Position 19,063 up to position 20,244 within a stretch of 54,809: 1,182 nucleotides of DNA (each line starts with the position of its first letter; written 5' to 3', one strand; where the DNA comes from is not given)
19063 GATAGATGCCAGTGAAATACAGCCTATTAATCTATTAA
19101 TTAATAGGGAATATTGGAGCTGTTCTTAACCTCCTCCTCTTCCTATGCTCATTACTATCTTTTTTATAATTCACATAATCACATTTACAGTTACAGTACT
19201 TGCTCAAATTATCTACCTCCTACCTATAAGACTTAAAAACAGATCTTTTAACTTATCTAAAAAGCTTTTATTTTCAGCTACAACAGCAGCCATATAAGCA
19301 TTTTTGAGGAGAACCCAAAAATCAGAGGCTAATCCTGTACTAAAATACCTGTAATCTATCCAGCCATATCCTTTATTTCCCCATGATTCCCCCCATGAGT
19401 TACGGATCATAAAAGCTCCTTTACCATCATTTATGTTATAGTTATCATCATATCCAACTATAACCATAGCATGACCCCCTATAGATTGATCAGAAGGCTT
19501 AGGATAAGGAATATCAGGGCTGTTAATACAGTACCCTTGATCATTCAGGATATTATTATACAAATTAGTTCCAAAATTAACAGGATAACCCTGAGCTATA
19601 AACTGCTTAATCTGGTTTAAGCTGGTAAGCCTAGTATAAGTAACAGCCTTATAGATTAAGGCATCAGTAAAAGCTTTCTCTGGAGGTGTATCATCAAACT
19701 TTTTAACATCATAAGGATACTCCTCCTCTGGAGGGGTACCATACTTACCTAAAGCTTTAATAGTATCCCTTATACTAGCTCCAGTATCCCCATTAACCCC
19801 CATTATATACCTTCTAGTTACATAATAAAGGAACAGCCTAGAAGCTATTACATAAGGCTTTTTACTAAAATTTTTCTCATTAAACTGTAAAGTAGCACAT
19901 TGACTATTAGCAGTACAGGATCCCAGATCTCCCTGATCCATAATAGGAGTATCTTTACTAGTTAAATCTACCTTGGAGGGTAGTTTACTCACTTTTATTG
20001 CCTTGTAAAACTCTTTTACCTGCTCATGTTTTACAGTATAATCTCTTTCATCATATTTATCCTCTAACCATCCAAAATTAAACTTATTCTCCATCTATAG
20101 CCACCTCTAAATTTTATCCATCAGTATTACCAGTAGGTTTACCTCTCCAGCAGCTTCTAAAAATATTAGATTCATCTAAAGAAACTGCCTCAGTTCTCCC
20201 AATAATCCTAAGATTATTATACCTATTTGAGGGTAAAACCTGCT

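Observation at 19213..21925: Late operon ends with two papain-fold cysteine peptidases and no muramidase or amidase: candidate non-canonical lysis cassette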

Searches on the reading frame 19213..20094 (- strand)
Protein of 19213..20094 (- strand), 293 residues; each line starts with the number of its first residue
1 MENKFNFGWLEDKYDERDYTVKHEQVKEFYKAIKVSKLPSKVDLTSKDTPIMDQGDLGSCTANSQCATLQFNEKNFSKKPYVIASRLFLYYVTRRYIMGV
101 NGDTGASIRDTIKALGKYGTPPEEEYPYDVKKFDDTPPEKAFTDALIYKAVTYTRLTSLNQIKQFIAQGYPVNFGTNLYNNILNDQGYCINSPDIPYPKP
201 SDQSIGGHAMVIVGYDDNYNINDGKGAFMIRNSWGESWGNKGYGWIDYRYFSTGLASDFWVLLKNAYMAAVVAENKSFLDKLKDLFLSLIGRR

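Call 4: search_protein_families(library=pfam, proteins=[window:19213-20094:-], max_evalue=0.1)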
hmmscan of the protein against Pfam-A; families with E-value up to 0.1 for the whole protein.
window:19213-20094:- (293 aa): 3 families
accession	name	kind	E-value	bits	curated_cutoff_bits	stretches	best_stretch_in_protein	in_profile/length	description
PF00112.29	Peptidase_C1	-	1.5e-15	58.3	20.7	1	38-248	1-204/220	Papain family cysteine protease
PF13529.12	Peptidase_C39_2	-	4.4e-06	27.8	24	1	145-219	74-134/143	Peptidase_C39 like family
PF03051.21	Peptidase_C1_2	-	1.4e-05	24.5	22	1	203-252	356-403/438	Peptidase C1-like family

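Call 7: search_dna_similar(query=window:19213-20094:-, collection=phages, mode=protein, max_rows=20)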
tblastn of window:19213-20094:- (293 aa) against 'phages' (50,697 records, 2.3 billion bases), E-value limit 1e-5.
Records with a match: 3; places in all: 4; records where one place covers at least 80% of the query: 2.
Best place of each record, by identity: <60% 3.
By first word of the organism name: uncultured 1; Burkholderia 1; Alicyclobacillus 1.
By host as written in the record: - 1; Burkholderia glumae 1; Alicyclobacillus acidoterrestris MMB007 1.
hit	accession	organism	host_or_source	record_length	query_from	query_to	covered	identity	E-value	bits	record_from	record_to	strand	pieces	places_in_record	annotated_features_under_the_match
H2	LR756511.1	uncultured phage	metagenomic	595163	7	270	90%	37.5%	6e-43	162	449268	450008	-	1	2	record has no annotation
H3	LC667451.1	Burkholderia phage FLC9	Burkholderia glumae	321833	15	264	85%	34.9%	1e-35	141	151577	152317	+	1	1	hypothetical protein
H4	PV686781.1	Alicyclobacillus phage MMB025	Alicyclobacillus acidoterrestris MMB007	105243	38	251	73%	29.6%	7e-20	95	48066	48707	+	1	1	endolysin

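Call 9: get_annotated_region(hit=H4, flank=3000)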
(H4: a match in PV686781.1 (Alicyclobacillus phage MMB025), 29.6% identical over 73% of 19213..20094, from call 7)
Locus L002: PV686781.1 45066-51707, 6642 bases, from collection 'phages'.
description: Alicyclobacillus phage MMB025, complete genome.
organism: Alicyclobacillus phage MMB025 (NCBI taxid 3425951)
taxonomy: Viruses
host: Alicyclobacillus acidoterrestris MMB007; source: -; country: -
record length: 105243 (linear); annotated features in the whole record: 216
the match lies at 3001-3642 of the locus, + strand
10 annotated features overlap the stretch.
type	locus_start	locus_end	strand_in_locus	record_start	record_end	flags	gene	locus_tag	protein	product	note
CDS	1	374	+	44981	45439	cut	-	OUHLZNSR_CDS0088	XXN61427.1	virion structural protein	head and packaging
CDS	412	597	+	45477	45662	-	-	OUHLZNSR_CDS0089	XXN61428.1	hypothetical protein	-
CDS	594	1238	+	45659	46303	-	-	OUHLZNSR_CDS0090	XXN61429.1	tail fiber protein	tail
CDS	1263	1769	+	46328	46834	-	-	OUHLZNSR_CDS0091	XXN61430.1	enoyl-CoA hydratase/carnithine racemase-like protein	moron, auxiliary metabolic gene and host takeover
CDS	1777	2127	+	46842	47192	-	-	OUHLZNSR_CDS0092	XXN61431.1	hypothetical protein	-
CDS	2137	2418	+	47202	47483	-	-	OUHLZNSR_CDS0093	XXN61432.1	hypothetical protein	-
CDS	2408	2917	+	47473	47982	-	-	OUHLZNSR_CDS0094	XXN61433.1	HNH endonuclease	DNA, RNA and nucleotide metabolism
CDS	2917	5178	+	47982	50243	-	-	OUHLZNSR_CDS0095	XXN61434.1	endolysin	lysis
CDS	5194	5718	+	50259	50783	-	-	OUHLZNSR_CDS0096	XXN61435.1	hypothetical protein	-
CDS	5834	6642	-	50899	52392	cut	-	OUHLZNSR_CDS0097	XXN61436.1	integrase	integration and excision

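Call 11: search_solved_structures(query=window:19213-20094:-, max_evalue=0.01, show_alignments=1)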
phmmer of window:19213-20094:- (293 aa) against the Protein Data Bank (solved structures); distinct sequences matched with E-value up to 0.01: 125 (the best 60 are shown).
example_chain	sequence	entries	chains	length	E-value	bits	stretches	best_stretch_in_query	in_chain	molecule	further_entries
3ois_A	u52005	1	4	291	3.7e-44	154.4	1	4-262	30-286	Cysteine protease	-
8v57_A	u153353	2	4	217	9.5e-12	48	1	37-246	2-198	Cathepsin K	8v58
6bki_A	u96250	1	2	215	1.9e-11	46.9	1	39-246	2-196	Cathepsin K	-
5t6u_A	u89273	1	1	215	2e-11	46.9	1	39-246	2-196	Cathepsin K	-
6a0n_A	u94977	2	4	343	1.8e-09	40.5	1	190-252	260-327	Lpg2622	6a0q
4ci7_A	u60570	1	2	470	1.5e-07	34.1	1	32-250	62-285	CELL SURFACE PROTEIN (PUTATIVE CELL SURFACE-ASSOCIATED CYSTEINE PROTEASE)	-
1pci_A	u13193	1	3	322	1.6e-07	34.1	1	214-245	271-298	PROCARICAIN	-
8pi3_A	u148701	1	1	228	1.6e-07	34.1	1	38-243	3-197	Cathepsin S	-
1ppo_A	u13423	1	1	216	3.3e-07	33.1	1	208-245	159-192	PROTEASE OMEGA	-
5jt8_A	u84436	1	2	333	3.5e-07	33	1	37-255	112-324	Blo t 1 allergen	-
1meg_A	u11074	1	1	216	3.6e-07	32.9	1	208-245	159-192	CARICAIN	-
2fye_A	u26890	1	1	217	3.7e-07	32.9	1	38-243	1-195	cathepsin S preproprotein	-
1iwd_A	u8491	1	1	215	4.2e-07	32.7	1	207-252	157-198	ERVATAMIN B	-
5tdi_A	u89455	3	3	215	5e-07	32.5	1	39-244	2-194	Cathepsin K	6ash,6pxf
4d59_A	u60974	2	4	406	5.3e-07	32.4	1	48-250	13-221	CELL SURFACE PROTEIN (PUTATIVE CELL SURFACE-ASSOCIATED CYSTEINE PROTEASE)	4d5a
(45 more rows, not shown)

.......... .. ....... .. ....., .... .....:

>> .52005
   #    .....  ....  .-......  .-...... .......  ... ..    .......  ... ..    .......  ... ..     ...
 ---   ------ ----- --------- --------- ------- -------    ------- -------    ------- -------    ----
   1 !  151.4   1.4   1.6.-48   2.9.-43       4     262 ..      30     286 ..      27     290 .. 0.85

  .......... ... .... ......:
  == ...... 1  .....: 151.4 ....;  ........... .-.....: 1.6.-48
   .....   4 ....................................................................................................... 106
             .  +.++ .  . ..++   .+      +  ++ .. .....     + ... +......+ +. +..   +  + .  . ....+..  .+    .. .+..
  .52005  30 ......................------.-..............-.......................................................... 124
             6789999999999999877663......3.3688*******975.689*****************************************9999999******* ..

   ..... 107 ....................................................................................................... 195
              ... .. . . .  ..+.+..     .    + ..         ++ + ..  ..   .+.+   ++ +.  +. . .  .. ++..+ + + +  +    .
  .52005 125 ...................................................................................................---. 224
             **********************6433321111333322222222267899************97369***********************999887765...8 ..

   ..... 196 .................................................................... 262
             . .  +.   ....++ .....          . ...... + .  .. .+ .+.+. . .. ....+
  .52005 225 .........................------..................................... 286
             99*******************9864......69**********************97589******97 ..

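Call 12: search_protein_families(library=pfam, proteins=[L002:2917-5178:+], max_evalue=0.1)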
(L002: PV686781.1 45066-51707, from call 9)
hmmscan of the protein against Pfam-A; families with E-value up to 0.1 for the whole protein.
L002:2917-5178:+ (753 aa): 10 families
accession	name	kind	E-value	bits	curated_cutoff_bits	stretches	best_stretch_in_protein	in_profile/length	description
PF08924.17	Rv2525c_GlyHyd-like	-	1e-28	101.2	27.2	1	403-572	1-196/198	Rv2525c-like, glycoside hydrolase-like domain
PF01471.23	PG_binding_1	-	1.7e-18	67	23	1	603-659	2-57/57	Putative peptidoglycan binding domain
PF00112.29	Peptidase_C1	-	3e-06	27.9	20.7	1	39-225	14-196/220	Papain family cysteine protease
PF13529.12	Peptidase_C39_2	-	5.9e-05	24.1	24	1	116-210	56-134/143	Peptidase_C39 like family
PF09374.15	PG_binding_3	-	8.6e-05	23.1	24.6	0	643-660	15-32/76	Predicted Peptidoglycan domain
PF02369.22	Big_1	-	0.00012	22.5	34.9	1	303-355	29-81/93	Bacterial Ig-like domain (group 1)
PF10670.15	DUF4198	-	0.0019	18.8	34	1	295-341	148-196/209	Domain of unknown function (DUF4198)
PF01060.29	TTR-52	-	0.016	16.2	24.9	1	298-342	2-47/79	Transthyretin-like family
PF20598.4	DUF6795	-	0.024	15.4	27.4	0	296-339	1-44/103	Domain of unknown function (DUF6795)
PF13620.12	CarboxypepD_reg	-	0.028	15.2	32.3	1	303-352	10-56/82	Carboxypeptidase regulatory-like domain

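Call 33: find_homologous_proteins(query=window:19213-20094:-, max_evalue=0.00001)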
Query window:19213-20094:- (293 aa): 4153 proteins with E <= 0.00001 among 4545 candidates; the best 120 are listed.
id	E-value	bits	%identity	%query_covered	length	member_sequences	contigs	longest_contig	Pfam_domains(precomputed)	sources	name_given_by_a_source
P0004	7.4e-188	641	94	100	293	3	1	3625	PF00112.30,PF13529.14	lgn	-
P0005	1.3e-94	335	55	92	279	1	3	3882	PF00112.30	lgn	-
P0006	2.5e-65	239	46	91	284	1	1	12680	PF00112.30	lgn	-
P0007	6.0e-65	237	45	90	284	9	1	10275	PF00112.30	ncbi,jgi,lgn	jgi:C1A family cysteine protease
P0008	3.7e-64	235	44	90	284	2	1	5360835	PF00112.30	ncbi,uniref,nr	ncbi:C1 family peptidase [Methylomonas albis]|uniref:Cysteine protease n=1 Tax=Methylomonas albis Ta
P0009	4.5e-63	231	42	95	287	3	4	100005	PF00112.30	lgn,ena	-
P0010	1.1e-62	230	44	91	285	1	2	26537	PF00112.30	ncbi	-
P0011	1.7e-62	229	45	90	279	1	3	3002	PF00112.30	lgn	-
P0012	1.8e-62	229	45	90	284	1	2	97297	PF00112.30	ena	-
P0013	1.8e-62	229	45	90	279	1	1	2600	PF00112.30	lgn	-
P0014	2.4e-62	229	43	90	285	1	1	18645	PF00112.30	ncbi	-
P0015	2.9e-62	229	43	89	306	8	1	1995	PF00112.30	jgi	-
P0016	3.5e-62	228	44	90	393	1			PF00112.30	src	-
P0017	5.1e-62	228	43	91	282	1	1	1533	PF00112.30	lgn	-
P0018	8.9e-62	227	44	91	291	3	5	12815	PF00112.30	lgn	-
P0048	7.6e-60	221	43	90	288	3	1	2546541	PF00112.30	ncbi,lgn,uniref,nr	ncbi:C1 family peptidase [Methanobacterium paludis]|uniref:Peptidase C1A papain n=1 Tax=Methanobacte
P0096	1.5e-58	217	41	95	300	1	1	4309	PF00112.30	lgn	-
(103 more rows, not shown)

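Call 34: find_encoding_contigs(protein=P0004, flank=10000, max_places=3)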
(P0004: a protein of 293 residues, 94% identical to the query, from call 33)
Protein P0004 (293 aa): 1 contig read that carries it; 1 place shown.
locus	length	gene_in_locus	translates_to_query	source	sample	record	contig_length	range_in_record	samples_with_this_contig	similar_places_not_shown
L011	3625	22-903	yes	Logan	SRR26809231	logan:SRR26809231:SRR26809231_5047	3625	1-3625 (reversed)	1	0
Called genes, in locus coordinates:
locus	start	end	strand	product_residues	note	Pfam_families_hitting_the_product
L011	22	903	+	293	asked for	PF13529:Peptidase_C39_2 (faint), PF00112:Peptidase_C1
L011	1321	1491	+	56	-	-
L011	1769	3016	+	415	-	PF00589:Phage_integrase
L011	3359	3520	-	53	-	-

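Call 35: find_encoding_contigs(protein=P0005, flank=10000, max_places=3)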
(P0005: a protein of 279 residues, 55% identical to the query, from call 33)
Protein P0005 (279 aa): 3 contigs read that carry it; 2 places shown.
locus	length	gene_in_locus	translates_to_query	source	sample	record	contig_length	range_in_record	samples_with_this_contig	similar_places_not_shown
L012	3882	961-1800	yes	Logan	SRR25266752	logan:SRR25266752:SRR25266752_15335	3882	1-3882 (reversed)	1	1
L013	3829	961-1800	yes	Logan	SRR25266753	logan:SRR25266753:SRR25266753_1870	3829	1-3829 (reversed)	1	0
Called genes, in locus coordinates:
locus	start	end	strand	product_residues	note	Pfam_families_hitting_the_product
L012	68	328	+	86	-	-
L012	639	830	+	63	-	-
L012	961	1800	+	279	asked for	PF00112:Peptidase_C1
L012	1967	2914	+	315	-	PF00704:Glyco_hydro_18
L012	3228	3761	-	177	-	PF00174:Oxidored_molyb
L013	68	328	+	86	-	-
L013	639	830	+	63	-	-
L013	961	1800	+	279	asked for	PF00112:Peptidase_C1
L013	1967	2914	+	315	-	PF00704:Glyco_hydro_18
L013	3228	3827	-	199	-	?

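Call 36: find_encoding_contigs(protein=P0006, flank=10000, max_places=2)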
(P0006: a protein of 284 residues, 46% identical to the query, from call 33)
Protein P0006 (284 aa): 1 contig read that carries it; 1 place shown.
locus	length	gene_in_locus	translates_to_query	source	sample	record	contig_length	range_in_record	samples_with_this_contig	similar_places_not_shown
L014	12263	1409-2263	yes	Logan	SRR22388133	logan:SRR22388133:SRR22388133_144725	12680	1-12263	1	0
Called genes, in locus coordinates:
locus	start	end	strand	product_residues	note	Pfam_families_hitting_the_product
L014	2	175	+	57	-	?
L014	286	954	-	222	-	-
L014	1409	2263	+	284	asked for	PF00112:Peptidase_C1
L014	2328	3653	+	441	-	-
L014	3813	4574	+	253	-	PF00149:Metallophos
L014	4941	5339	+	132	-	-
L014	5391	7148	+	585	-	PF09994:T6SS_Tle1-like_cat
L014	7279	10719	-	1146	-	PF02463:SMC_N, PF13476:AAA_23, PF13555:AAA_29 (weak), PF13558:SbcC_Walker_B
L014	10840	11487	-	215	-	PF07681:DoxX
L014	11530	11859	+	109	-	PF07883:Cupin_2, PF05899:Cupin_3 (weak)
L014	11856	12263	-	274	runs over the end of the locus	?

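Call 38: search_protein_families(library=phrogs, proteins=[window:19213-20094:-], max_evalue=0.01)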
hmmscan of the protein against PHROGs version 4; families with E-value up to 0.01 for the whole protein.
window:19213-20094:- (293 aa): 1 family
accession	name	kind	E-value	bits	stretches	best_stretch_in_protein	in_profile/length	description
phrog_16701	-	other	5.4e-15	56.4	1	152-250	130-215/234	peptidase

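Call 39: search_protein_families(library=ncbifam, proteins=[window:19213-20094:-], max_evalue=0.1)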
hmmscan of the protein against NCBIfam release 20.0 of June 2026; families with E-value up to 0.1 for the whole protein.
window:19213-20094:- (293 aa): 0 families

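Call 78: find_encoding_contigs(protein=P0048, flank=6000, max_places=2)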
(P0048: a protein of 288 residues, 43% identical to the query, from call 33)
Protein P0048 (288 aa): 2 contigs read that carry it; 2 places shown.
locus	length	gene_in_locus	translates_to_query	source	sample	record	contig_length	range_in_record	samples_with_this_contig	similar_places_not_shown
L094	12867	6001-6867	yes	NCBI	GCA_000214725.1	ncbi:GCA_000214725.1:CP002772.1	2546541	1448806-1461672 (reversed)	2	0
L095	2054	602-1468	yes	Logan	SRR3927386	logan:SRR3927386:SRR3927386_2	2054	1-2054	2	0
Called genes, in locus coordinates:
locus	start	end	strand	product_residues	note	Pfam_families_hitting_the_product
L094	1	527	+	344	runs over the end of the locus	PF03102:NeuB, PF08666:SAF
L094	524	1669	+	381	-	PF02350:Epimerase_2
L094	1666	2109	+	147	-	PF25084:LbH_EIF2B (weak), PF25087:GMPPB_C (faint), PF14602:Hexapep_2 (faint), PF00132:Hexapep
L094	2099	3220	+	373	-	PF01041:DegT_DnrJ_EryC1, PF00155:Aminotran_1_2 (weak), PF01053:Cys_Met_Meta_PP (weak), PF01212:Beta_elim_lyase (weak)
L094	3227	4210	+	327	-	PF00106:adh_short, PF01073:3Beta_HSD, PF01370:Epimerase, PF02719:Polysacc_synt_2, PF04321:RmlD_sub_bind, PF05368:NmrA, PF16363:GDP_Man_Dehyd, PF07993:NAD_binding_4, +2 more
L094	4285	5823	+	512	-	-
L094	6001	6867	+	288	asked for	PF00112:Peptidase_C1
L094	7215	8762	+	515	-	-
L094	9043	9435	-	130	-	-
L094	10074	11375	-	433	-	PF02826:2-Hacid_dh_C (faint), PF03446:NAD_binding_2 (faint), PF03721:UDPG_MGDP_dh_N, PF00984:UDPG_MGDP_dh, PF03720:UDPG_MGDP_dh_C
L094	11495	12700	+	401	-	PF13439:Glyco_transf_4, PF00534:Glycos_transf_1, PF13692:Glyco_trans_1_4, PF13524:Glyco_trans_1_2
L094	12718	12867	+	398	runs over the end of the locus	-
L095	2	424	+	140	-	?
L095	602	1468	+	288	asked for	PF00112:Peptidase_C1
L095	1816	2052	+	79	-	?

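Call 79: find_encoding_contigs(protein=P0009, flank=10000, max_places=3)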
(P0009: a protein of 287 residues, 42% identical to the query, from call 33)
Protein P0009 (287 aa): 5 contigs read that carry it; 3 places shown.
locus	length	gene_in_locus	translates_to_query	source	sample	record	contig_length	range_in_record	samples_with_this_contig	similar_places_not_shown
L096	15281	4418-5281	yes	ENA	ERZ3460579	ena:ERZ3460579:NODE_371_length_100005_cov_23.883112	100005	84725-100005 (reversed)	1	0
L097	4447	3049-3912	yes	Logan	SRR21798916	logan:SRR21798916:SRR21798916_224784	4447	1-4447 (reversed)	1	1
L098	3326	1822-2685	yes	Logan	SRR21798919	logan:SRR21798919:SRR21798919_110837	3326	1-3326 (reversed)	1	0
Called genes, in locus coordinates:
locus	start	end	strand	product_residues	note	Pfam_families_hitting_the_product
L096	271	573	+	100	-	-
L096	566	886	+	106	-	-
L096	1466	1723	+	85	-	-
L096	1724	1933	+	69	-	-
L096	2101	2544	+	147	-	-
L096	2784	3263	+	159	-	-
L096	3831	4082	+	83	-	-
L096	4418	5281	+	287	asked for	PF00112:Peptidase_C1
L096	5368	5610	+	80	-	-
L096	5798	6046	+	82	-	-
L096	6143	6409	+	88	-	-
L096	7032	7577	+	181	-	-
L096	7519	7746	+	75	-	-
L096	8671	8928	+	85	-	-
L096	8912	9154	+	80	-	-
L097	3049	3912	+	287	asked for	PF00112:Peptidase_C1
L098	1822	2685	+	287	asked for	PF00112:Peptidase_C1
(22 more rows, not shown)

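Call 80: find_encoding_contigs(protein=P0096, flank=6000, max_places=2)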
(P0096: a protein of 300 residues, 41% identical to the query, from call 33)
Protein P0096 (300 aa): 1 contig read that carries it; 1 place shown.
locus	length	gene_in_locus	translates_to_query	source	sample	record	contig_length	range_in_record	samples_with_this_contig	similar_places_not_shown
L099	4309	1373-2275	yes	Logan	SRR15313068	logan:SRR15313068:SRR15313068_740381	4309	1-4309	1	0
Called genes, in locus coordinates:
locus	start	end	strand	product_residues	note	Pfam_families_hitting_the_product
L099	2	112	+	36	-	?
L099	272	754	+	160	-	-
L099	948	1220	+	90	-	-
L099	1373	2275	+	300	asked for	PF00112:Peptidase_C1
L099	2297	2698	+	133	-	-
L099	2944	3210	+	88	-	-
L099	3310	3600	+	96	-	-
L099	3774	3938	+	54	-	-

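Call 92: predict_structure(alignment_id=A5)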
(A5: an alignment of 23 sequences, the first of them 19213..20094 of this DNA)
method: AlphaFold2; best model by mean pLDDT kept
length: 293 residues; sequences in the alignment: 23
mean_pLDDT: 89.5   pTM: 0.87
mean pLDDT of the five models: 89.5, 88.3, 88.2, 82.3, 69.1
residues with pLDDT >= 90: 200; 70-90: 80; 50-70: 8; < 50: 5
segments of 3 or more residues with pLDDT < 50: 1-5
pLDDT, mean of each block of 10 residues (from residue 1): 52 75 91 92 94 92 94 85 94 95 91 92 94 95 83 90 96 94 86 92 93 98 95 92 96 91 88 86 87 65
secondary structure, 60 per line:
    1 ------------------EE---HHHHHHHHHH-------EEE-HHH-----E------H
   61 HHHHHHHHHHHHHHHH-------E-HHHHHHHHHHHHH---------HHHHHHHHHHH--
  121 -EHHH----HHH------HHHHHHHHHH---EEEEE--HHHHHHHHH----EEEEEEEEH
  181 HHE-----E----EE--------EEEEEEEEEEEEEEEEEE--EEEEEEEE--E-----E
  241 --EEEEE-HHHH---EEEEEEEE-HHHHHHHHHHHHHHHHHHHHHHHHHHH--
elements in order: H24-33 E41-43 H60-76 H86-98 H108-118 H139-148 E152-156 H159-167 E172-179 E204-221 E224-231 E243-247 H249-252 E256-263 H265-291
